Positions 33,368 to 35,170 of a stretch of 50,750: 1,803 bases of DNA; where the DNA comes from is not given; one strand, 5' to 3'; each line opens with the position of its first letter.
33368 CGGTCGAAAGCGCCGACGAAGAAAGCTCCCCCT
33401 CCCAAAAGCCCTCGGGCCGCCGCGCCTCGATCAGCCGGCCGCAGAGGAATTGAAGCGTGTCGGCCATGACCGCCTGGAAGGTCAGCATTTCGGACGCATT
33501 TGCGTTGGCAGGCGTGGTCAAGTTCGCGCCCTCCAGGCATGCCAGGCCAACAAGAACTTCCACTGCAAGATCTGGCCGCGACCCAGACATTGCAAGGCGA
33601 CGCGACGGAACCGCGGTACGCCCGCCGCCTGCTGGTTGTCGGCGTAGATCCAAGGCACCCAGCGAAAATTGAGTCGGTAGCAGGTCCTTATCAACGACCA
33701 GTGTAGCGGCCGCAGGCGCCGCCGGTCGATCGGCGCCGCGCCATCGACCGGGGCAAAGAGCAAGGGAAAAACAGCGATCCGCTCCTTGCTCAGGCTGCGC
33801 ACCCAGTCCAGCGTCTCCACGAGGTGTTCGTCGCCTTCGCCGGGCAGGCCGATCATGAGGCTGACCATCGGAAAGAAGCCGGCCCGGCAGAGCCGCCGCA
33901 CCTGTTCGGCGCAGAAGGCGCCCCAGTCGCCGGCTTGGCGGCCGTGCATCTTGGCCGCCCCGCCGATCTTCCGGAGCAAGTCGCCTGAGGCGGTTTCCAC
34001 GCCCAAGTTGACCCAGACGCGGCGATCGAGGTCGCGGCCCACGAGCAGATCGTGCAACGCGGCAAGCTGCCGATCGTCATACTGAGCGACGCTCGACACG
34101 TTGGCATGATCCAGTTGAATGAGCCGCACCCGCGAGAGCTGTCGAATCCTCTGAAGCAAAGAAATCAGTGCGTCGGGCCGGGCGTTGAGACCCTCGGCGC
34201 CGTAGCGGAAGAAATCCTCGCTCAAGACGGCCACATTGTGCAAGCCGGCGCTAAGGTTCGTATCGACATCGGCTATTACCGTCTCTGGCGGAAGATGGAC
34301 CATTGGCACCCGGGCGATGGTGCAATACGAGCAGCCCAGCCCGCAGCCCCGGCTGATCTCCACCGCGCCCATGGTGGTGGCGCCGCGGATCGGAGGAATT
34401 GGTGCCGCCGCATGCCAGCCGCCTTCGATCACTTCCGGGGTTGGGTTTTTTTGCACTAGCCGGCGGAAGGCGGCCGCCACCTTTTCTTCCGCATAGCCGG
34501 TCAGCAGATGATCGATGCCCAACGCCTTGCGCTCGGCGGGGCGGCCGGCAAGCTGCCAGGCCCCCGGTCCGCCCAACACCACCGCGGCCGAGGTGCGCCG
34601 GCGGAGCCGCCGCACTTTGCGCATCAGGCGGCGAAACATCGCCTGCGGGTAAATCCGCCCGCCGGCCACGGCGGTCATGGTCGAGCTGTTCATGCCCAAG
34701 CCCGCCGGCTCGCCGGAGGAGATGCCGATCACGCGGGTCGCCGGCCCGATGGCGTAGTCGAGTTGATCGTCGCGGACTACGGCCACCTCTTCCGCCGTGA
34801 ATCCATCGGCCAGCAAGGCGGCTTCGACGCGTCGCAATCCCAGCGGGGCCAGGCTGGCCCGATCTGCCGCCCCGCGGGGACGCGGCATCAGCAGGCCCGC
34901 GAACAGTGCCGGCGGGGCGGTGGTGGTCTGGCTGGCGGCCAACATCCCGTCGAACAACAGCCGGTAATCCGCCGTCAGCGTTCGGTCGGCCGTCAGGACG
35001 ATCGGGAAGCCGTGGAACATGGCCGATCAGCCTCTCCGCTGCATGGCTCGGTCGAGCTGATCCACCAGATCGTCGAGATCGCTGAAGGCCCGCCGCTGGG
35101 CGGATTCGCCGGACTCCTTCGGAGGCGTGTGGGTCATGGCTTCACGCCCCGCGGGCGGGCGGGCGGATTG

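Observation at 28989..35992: Compact minus-strand terpenoid-type operon with a non-canonical gene set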

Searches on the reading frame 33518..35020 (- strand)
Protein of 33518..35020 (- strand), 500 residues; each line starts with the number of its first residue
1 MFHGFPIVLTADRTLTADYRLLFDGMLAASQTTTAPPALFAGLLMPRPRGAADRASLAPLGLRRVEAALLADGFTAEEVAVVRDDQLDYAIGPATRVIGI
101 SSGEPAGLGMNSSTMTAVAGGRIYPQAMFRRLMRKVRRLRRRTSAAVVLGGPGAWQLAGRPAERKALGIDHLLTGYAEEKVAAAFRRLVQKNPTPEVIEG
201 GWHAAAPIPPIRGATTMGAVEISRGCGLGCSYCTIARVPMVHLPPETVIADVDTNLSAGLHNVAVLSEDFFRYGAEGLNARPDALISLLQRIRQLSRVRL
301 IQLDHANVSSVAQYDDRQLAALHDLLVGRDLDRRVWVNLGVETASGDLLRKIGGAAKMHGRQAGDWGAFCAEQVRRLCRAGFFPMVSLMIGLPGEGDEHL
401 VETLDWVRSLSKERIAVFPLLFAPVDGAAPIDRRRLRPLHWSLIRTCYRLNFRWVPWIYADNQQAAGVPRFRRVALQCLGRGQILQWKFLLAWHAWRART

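Call 6: search_protein_families(library=pfam, proteins=[window:33518-35020:-], max_evalue=0.01)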
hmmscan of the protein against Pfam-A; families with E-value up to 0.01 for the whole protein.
window:33518-35020:- (500 aa): 1 family
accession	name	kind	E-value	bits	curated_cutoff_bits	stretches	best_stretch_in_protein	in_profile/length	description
PF04055.27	Radical_SAM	-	2.9e-11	44.3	29.5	1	220-407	1-166/166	Radical SAM superfamily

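Call 7: search_protein_families(library=ncbifam, proteins=[window:33518-35020:-], max_evalue=0.01)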
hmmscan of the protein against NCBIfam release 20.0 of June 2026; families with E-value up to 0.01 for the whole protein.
window:33518-35020:- (500 aa): 13 families
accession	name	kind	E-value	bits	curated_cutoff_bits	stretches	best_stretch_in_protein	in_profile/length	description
TIGR04013.1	B12_SAM_MJ_1487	hypoth_equivalog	7.4e-19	67.8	251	2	128-295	55-233/382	TIGR04013 family B12-binding domain/radical SAM domain-containing protein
TIGR00089.1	TIGR00089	subfamily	2.5e-12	46.4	251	1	131-308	54-234/429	MiaB/RimO family radical SAM methylthiotransferase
TIGR01578.1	MiaB-like-B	hypoth_equivalog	6.4e-10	38.4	314.7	1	200-300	117-218/421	tRNA (N(6)-L-threonylcarbamoyladenosine(37)-C(2))-methylthiotransferase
TIGR01579.1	MiaB-like-C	equivalog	1.7e-08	34.2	357.05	1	215-419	138-327/416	tRNA (N(6)-L-threonylcarbamoyladenosine(37)-C(2))-methylthiotransferase MtaB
TIGR01125.1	TIGR01125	equivalog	2.2e-07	30.3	356.95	1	219-428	139-332/432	30S ribosomal protein S12 methylthiotransferase RimO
TIGR01574.1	miaB-methiolase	equivalog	4.8e-07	29.1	355.3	1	136-415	62-330/437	tRNA (N6-isopentenyl adenosine(37)-C2)-methylthiotransferase MiaB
TIGR04014.1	B12_SAM_MJ_0865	equivalog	2.3e-06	26.7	360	1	211-411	156-337/434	methyl-coenzyme M reductase glutamine C-methyltransferase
NF040542.1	rSAM_RCCLKC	equivalog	4.3e-05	22.9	450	1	215-277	178-243/423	arsinothricin biosynthesis radical SAM protein ArsL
TIGR04072.2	rSAM_ladder_B12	equivalog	7.2e-05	21.6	360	1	59-238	18-201/443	lipid biosynthesis B12-binding/radical SAM protein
TIGR01212.1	TIGR01212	equivalog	0.00085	18.5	180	1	334-421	138-216/302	tRNA modification radical SAM protein MnmL/YtqA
NF040546.1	rSAM_CUAEP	equivalog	0.0019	17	500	1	216-271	170-228/468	CUAEP/CCAEP-tail radical SAM (seleno)protein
TIGR03975.1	rSAM_ocin_1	subfamily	0.0025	16.4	281.85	1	132-204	147-217/606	RiPP maturation radical SAM C-methyltransferase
TIGR04479.1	bcpD_PhpK_rSAM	subfamily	0.0031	16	600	0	337-409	345-408/504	PhpK family radical SAM P-methyltransferase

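Call 14: find_homologous_proteins(query=window:33518-35020:-, max_evalue=0.00001)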
Query window:33518-35020:- (500 aa): 1350 proteins with E <= 0.00001 among 8000 candidates; the best 120 are listed.
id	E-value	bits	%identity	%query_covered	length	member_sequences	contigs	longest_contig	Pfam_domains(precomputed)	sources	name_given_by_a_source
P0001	0.0e+0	1129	100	100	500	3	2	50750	PF04055.28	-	-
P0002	1.1e-286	969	84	100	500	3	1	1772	PF04055.28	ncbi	-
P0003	2.4e-245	833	72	100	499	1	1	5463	PF04055.28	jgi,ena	-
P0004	1.3e-244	831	70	100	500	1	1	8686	PF04055.28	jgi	jgi:radical SAM superfamily enzyme YgiQ (UPF0313 family)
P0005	3.4e-242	823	72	100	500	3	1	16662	PF04055.28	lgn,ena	-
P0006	3.6e-241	819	74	99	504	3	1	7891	PF04055.28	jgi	jgi:radical SAM superfamily enzyme YgiQ (UPF0313 family)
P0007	2.9e-240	816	72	100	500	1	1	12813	PF04055.28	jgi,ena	-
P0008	6.8e-240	815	72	100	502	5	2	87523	PF04055.28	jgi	jgi:radical SAM superfamily enzyme YgiQ (UPF0313 family)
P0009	2.5e-239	813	73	98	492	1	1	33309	PF04055.28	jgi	jgi:radical SAM superfamily enzyme YgiQ (UPF0313 family)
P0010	7.9e-239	811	71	100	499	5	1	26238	PF04055.28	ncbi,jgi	ncbi:MAG: radical SAM protein [Thermoguttaceae bacterium]|jgi:radical SAM superfamily enzyme YgiQ (U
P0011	2.0e-238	810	72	99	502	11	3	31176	PF04055.28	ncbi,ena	-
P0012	5.4e-238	809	70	100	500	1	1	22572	PF04055.28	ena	-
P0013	1.4e-237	807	72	100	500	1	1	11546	PF04055.28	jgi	jgi:radical SAM superfamily enzyme YgiQ (UPF0313 family)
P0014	9.4e-237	805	70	100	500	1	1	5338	PF04055.28,PF02310.25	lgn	-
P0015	2.7e-236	803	70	99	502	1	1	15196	PF04055.28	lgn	-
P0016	3.8e-235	799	71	100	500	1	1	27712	PF04055.28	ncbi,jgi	ncbi:MAG: radical SAM protein [Thermoguttaceae bacterium]|jgi:radical SAM superfamily enzyme YgiQ (U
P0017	9.8e-235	798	69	100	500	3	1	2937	PF04055.28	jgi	-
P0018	1.5e-234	797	70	99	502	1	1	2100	PF04055.28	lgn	-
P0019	6.0e-234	795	71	100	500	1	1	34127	PF04055.28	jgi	jgi:radical SAM superfamily enzyme YgiQ (UPF0313 family)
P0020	1.0e-232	791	67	100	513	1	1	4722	PF04055.28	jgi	jgi:radical SAM superfamily enzyme YgiQ (UPF0313 family)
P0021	1.6e-232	791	71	98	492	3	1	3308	PF04055.28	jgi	jgi:radical SAM superfamily enzyme YgiQ (UPF0313 family)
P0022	2.1e-232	790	69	100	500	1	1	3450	PF04055.28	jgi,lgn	jgi:radical SAM superfamily enzyme YgiQ (UPF0313 family)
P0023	2.4e-232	790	69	100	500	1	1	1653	PF04055.28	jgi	jgi:radical SAM superfamily enzyme YgiQ (UPF0313 family)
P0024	3.5e-232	790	70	100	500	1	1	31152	PF04055.28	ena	-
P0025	8.1e-232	788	69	100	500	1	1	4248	PF04055.28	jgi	jgi:radical SAM superfamily enzyme YgiQ (UPF0313 family)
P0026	1.3e-230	784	70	100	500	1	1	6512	PF04055.28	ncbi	-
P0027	1.4e-230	784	69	100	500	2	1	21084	PF04055.28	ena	-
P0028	1.8e-230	784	68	100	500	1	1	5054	PF04055.28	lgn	-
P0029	4.4e-230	783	69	100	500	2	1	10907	PF04055.28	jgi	jgi:radical SAM superfamily enzyme YgiQ (UPF0313 family)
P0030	7.4e-230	782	68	100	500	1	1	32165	PF04055.28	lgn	-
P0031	8.6e-229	778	66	100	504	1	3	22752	PF04055.28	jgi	jgi:radical SAM superfamily enzyme YgiQ (UPF0313 family)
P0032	2.2e-228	777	69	100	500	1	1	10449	PF04055.28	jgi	jgi:radical SAM superfamily enzyme YgiQ (UPF0313 family)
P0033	4.1e-228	776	67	100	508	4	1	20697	PF04055.28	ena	-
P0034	6.9e-228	775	69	100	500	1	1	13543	PF04055.28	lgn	-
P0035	1.0e-227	775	69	100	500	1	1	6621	PF04055.28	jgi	jgi:radical SAM superfamily enzyme YgiQ (UPF0313 family)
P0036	1.4e-227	774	68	99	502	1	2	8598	PF04055.28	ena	-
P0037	3.8e-227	773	69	99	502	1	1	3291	PF04055.28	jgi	jgi:radical SAM superfamily enzyme YgiQ (UPF0313 family)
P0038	8.4e-227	772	68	100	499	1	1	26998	PF04055.28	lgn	-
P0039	2.0e-226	771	68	100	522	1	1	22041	PF04055.28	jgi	jgi:radical SAM superfamily enzyme YgiQ (UPF0313 family)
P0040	1.4e-224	765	70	99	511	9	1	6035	PF04055.28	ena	-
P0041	3.7e-224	763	67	100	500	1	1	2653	PF04055.28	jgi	jgi:radical SAM superfamily enzyme YgiQ (UPF0313 family)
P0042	1.6e-223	761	68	99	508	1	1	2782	PF04055.28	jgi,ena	-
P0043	7.2e-223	759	66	100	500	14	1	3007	PF04055.28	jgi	-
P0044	3.5e-222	757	67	100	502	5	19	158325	PF04055.28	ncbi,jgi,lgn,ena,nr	ncbi:MAG: B12-binding domain-containing radical SAM protein [Candidatus Anammoximicrobium sp.]|nr:B1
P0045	3.6e-222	757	66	99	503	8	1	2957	PF04055.28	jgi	jgi:radical SAM superfamily enzyme YgiQ (UPF0313 family)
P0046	4.8e-222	756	66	100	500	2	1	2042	PF04055.28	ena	-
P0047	5.0e-222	756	66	100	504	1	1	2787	PF04055.28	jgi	jgi:radical SAM superfamily enzyme YgiQ (UPF0313 family)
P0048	6.0e-222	756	66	100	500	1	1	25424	PF04055.28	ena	-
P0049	4.6e-218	743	66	98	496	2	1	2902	PF04055.28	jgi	jgi:radical SAM superfamily enzyme YgiQ (UPF0313 family)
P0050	6.8e-218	742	67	99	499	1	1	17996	PF04055.28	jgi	jgi:radical SAM superfamily enzyme YgiQ (UPF0313 family)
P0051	1.6e-214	731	69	95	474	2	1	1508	PF04055.28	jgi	jgi:radical SAM superfamily enzyme YgiQ (UPF0313 family)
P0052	3.4e-209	714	64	99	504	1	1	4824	PF04055.28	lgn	-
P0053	3.1e-205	701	64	99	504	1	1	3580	PF04055.28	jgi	jgi:radical SAM superfamily enzyme YgiQ (UPF0313 family)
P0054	8.6e-205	699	63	99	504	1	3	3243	PF04055.28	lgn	-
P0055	2.8e-202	691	71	87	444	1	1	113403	PF04055.28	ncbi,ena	-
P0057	1.3e-200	685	61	99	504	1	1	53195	PF04055.28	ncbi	ncbi:MAG: B12-binding domain-containing radical SAM protein [Armatimonadota bacterium]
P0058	1.8e-200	685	63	99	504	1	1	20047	PF04055.28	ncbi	-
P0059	2.0e-200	685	63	100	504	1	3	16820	PF04055.28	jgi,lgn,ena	jgi:radical SAM superfamily enzyme YgiQ (UPF0313 family)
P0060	1.1e-199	682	70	86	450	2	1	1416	PF04055.28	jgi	jgi:radical SAM superfamily enzyme YgiQ (UPF0313 family)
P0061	1.9e-199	682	64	99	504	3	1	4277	PF04055.28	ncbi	-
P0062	5.9e-197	673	62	99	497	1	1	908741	PF04055.28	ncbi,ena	-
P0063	1.3e-195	669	61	99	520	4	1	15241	PF04055.28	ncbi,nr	ncbi:MAG: B12-binding domain-containing radical SAM protein [Planctomycetes bacterium]|nr:B12-bindin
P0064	3.4e-195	668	62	100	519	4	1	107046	PF04055.28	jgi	-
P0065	4.1e-193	661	60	99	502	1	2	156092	PF04055.28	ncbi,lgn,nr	ncbi:MAG: B12-binding domain-containing radical SAM protein [Armatimonadetes bacterium]|nr:B12-bindi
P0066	5.6e-193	660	63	99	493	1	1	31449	PF04055.28,PF02310.25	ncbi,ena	-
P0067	7.5e-193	660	62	99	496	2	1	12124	PF04055.28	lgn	-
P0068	1.1e-192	659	59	99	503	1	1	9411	PF04055.28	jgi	jgi:radical SAM superfamily enzyme YgiQ (UPF0313 family)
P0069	1.3e-192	659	61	99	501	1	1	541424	PF04055.28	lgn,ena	-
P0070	6.7e-192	657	63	99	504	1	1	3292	PF04055.28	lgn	-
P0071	3.8e-191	654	59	99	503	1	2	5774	PF04055.28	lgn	-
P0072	4.8e-191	654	61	99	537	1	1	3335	PF04055.28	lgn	-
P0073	1.0e-190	653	58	99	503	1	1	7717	PF04055.28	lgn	-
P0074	1.5e-190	652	59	99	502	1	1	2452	PF04055.28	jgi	-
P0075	3.1e-190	651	61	99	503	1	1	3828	PF04055.28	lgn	-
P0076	3.2e-190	651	62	100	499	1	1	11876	PF04055.28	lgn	-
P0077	3.4e-190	651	59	99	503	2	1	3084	PF04055.28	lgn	-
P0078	4.4e-190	651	58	99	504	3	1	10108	PF04055.28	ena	-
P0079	4.8e-190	651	61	99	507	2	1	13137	PF04055.28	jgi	-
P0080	1.2e-189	649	59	99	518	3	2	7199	PF04055.28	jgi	-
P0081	6.6e-189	647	60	99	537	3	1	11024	PF04055.28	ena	-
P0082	5.6e-188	644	58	99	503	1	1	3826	PF04055.28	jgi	jgi:radical SAM superfamily enzyme YgiQ (UPF0313 family)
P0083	7.2e-188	643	60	100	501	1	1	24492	PF04055.28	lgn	-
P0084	7.4e-188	643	57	99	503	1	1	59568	PF04055.28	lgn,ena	-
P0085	8.7e-188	643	58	98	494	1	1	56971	PF04055.28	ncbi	-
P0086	1.8e-187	642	59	98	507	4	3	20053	PF04055.28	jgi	-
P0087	1.0e-186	640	57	99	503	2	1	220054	PF04055.28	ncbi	ncbi:MAG: B12-binding domain-containing radical SAM protein [Armatimonadota bacterium]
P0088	4.5e-186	637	60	99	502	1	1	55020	PF04055.28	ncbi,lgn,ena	-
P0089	5.3e-186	637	60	97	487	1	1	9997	PF04055.28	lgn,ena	-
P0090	2.7e-184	632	58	99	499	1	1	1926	PF04055.28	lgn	-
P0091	4.4e-184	631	59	99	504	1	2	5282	PF04055.28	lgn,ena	-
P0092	4.5e-184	631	65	86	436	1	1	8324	PF04055.28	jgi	jgi:radical SAM superfamily enzyme YgiQ (UPF0313 family)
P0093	7.0e-184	630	59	98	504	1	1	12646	PF04055.28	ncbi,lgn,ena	-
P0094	1.2e-183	629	61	99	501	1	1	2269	PF04055.28,PF02310.25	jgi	-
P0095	1.4e-183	629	59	97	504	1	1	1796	PF04055.28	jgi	jgi:radical SAM superfamily enzyme YgiQ (UPF0313 family)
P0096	2.9e-183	628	58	98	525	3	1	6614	PF04055.28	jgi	jgi:radical SAM superfamily enzyme YgiQ (UPF0313 family)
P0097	4.0e-183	628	58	97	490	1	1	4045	PF04055.28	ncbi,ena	ncbi:MAG: radical SAM protein [Armatimonadota bacterium]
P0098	5.5e-183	627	58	99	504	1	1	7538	PF04055.28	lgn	-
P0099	6.7e-183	627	59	99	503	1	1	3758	PF04055.28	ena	-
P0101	8.0e-183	627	58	99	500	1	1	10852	PF04055.28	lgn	-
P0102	1.1e-182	626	56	99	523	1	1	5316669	PF04055.28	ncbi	-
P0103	4.9e-182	624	60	99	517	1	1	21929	PF04055.28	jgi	jgi:radical SAM superfamily enzyme YgiQ (UPF0313 family)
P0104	5.0e-182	624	57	97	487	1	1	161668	PF04055.28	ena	-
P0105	7.9e-182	623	55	99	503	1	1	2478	PF04055.28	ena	-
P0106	1.4e-181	623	59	99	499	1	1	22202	PF04055.28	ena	-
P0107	1.7e-181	622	58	100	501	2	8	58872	PF04055.28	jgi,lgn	-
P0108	4.7e-181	621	60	99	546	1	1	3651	PF04055.28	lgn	-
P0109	2.2e-180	619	60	97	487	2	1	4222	PF04055.28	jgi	jgi:radical SAM superfamily enzyme YgiQ (UPF0313 family)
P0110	3.4e-180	618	60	99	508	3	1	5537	PF04055.28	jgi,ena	-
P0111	1.2e-179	616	57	99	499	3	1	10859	PF04055.28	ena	-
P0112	1.4e-179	616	58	99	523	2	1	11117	PF04055.28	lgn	-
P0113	2.5e-179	615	58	98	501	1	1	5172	PF04055.28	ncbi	-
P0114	3.1e-179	615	58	98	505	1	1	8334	PF04055.28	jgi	jgi:radical SAM superfamily enzyme YgiQ (UPF0313 family)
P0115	3.2e-179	615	59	99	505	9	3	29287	PF04055.28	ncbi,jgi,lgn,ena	-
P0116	3.8e-179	615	57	96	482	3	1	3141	PF04055.28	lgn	-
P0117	9.2e-179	613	58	98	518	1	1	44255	PF04055.28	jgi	-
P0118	1.3e-178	613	55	100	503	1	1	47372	PF04055.28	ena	-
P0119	1.6e-178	613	59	99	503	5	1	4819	PF04055.28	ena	-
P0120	2.6e-178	612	57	100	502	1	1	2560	PF04055.28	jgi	jgi:radical SAM superfamily enzyme YgiQ (UPF0313 family)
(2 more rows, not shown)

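Call 16: find_related_loci(query=A1, collection=genome_contigs, flank=10000)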
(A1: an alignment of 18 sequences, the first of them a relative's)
Query A1 (500 aa) in genome_contigs; peptide patterns used: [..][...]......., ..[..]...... (x = any residue, [..] = any of these).
198 stretches matched a pattern; 181 encode a relative of the query (tblastn E <= 1e-3); the best 80 are kept; 80 distinct loci.
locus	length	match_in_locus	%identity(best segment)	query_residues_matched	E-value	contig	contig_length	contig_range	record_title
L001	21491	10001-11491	71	1-498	0e+0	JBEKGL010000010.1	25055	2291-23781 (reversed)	MAG: Thermoguttaceae bacterium isolate SPRUCE 252 SPRUCE_252_10, whole genome shotgun sequence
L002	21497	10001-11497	71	1-499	0e+0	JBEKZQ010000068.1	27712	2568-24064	MAG: Thermoguttaceae bacterium isolate SPRUCE 73 SPRUCE_73_68, whole genome shotgun sequence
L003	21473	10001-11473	71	4-494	0e+0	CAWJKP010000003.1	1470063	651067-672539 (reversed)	MAG: Pirellulales bacterium isolate MFD05580.bin.2.29 genome assembly, contig: contig_17, whole genome shotgun sequence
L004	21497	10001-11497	68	1-499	0e+0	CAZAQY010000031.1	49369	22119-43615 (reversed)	MAG TPA_asm: uncultured Pirellulaceae bacterium isolate binchicken_co273_199 genome assembly, contig: NODE_781_length_49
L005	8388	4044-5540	66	1-499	0e+0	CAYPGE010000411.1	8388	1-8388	MAG TPA_asm: uncultured Pirellulaceae bacterium isolate binchicken_co111_480 genome assembly, contig: NODE_18806_length_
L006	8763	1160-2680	67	1-499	0e+0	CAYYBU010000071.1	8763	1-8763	MAG TPA_asm: uncultured Planctomycetaceae bacterium isolate binchicken_co3_552 genome assembly, contig: NODE_26240_lengt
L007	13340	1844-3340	67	1-499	0e+0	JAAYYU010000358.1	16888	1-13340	MAG: Candidatus Anammoximicrobium sp. isolate AS06rmzACSIP_251 548903_AS06, whole genome shotgun sequence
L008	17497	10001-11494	63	4-499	0e+0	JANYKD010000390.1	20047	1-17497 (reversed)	MAG: Phycisphaerales bacterium isolate GL140_5_metabinner_131_sub GL140_5_k141_659037, whole genome shotgun sequence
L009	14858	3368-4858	61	3-498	0e+0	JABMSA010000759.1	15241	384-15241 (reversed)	MAG: Planctomycetota bacterium isolate bin.53 k141_6569952, whole genome shotgun sequence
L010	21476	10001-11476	62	3-499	0e+0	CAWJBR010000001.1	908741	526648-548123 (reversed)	MAG: uncultured Phycisphaerales bacterium isolate MFD04492.bin.1.43 genome assembly, contig: contig_21085, whole genome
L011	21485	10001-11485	58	4-496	0e+0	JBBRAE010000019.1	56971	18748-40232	MAG: Armatimonadota bacterium isolate Co_metawrap_2280 Cmw_2280_k141_4637298_length_56971_cov_13.7045, whole genome shot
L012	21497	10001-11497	56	4-500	0e+0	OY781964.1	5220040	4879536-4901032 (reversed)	MAG: Armatimonadota bacterium isolate 4fa1d893-657a-425b-bdcb-33dea01a3015 genome assembly, chromosome: 1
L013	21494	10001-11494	56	4-499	0e+0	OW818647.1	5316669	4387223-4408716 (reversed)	metagenome genome assembly, chromosome: 1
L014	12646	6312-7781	59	4-491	0e+0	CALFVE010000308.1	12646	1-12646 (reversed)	MAG: uncultured bacterium isolate H1_Bin_Bin_26_1_1 genome assembly, contig: c_000000132771, whole genome shotgun sequen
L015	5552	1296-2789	60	4-499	0e+0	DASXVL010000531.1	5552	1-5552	MAG TPA_asm: Armatimonadota bacterium isolate SMAG_U4744 k141_13193, whole genome shotgun sequence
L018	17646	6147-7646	58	3-499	7e-180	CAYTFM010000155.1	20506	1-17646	MAG TPA_asm: uncultured Victivallales bacterium isolate binchicken_co232_176 genome assembly, contig: NODE_4993_length_2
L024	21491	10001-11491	58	4-498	6e-176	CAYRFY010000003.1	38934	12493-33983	MAG TPA_asm: uncultured Armatimonadia bacterium isolate binchicken_co39_10 genome assembly, contig: NODE_2460_length_389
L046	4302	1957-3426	45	3-489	2e-146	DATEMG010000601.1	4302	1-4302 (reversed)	MAG TPA_asm: Blastocatellia bacterium isolate SMAG_U8936 k141_1511496, whole genome shotgun sequence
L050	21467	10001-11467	46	4-489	1e-141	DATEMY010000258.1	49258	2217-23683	MAG TPA_asm: Blastocatellia bacterium isolate SMAG_U8955 k141_693890, whole genome shotgun sequence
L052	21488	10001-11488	46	4-495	8e-140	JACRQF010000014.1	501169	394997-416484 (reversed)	MAG: Verrucomicrobia bacterium isolate NC_groundwater_2006_Pr3_S-0.65um_64_6 SR2-18-Sp65_coassembly_scaffold_179104, who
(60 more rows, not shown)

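Call 19: search_solved_structures(query=A1, max_evalue=0.01)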
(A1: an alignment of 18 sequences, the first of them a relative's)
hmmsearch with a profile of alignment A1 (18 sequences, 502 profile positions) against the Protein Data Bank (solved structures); distinct sequences matched with E-value up to 0.01: 5.
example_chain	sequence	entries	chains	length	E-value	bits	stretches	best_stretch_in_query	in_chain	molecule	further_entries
2qgq_A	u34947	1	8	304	8.3e-08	34.3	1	222-420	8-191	Protein TM_1862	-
4jc0_A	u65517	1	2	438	2.3e-07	32.9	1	222-420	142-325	Ribosomal protein S12 methylthiotransferase RimO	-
9ccb_A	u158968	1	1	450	0.00036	22.4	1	212-413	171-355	Radical SAM core domain-containing protein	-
7mjv_A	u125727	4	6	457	0.00094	21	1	131-295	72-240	tRNA-2-methylthio-N(6)-dimethylallyladenosine synthase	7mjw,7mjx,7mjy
7mjz_A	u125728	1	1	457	0.00094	21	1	131-295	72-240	tRNA-2-methylthio-N(6)-dimethylallyladenosine synthase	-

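Call 27: search_solved_structures(query=A1, max_evalue=10)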
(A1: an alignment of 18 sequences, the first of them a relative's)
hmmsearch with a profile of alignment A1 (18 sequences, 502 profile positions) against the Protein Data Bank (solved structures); distinct sequences matched with E-value up to 10: 8.
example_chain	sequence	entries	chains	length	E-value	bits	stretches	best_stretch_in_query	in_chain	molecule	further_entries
2qgq_A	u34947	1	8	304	8.3e-08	34.3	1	222-420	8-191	Protein TM_1862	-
4jc0_A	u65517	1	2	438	2.3e-07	32.9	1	222-420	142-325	Ribosomal protein S12 methylthiotransferase RimO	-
9ccb_A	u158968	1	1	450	0.00036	22.4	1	212-413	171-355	Radical SAM core domain-containing protein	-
7mjv_A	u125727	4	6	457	0.00094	21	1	131-295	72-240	tRNA-2-methylthio-N(6)-dimethylallyladenosine synthase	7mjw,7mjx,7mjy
7mjz_A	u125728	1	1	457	0.00094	21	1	131-295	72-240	tRNA-2-methylthio-N(6)-dimethylallyladenosine synthase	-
6wte_A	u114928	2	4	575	0.035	15.8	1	339-414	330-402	B12-binding domain-containing protein | Tryptophan-C2-methyltransferase containing B12-binding domain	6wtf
4q37_A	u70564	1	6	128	0.55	11.8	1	135-186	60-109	Radical SAM protein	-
1olt_A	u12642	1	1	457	1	11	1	374-427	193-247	OXYGEN-INDEPENDENT COPROPORPHYRINOGEN III OXIDASE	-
